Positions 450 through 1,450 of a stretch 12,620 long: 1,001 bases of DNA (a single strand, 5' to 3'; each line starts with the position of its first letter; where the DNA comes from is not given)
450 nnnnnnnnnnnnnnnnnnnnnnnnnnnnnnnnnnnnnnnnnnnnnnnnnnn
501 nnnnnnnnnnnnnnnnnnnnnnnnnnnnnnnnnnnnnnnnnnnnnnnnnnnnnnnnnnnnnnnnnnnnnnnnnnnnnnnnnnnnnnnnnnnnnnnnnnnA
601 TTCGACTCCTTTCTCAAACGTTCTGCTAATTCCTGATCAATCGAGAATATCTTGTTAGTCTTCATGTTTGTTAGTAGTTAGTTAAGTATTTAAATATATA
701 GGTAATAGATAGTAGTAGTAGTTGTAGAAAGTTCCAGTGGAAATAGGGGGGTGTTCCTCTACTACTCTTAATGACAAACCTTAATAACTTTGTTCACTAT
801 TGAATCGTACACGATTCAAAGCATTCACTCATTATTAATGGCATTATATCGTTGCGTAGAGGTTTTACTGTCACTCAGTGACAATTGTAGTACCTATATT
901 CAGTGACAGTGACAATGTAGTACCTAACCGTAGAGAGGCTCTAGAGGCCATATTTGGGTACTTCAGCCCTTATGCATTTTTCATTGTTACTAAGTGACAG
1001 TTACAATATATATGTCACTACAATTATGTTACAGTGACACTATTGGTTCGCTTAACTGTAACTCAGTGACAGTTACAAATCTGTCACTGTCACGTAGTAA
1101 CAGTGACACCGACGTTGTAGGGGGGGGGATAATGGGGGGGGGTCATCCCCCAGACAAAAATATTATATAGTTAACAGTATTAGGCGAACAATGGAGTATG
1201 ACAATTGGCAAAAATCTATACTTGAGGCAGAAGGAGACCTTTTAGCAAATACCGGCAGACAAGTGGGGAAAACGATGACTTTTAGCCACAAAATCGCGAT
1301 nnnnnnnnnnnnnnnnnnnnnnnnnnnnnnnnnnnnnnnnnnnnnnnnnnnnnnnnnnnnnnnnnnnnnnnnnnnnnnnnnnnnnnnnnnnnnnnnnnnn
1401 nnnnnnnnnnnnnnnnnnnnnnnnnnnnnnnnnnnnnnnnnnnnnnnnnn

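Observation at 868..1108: Dense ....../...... iteron array upstream of the terminase gene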

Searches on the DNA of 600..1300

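Call 63: search_rna_families(source=window, start=600, end=1300, threshold=evalue, max_evalue=1)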
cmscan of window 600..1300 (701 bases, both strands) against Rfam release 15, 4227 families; matches with E-value up to 1: 1.
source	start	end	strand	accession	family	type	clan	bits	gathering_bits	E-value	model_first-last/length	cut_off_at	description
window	981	1106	-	RF04195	MIR6217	Gene; miRNA;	-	17.5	110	0.22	1-228/228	no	MIR6217 microRNA precursor family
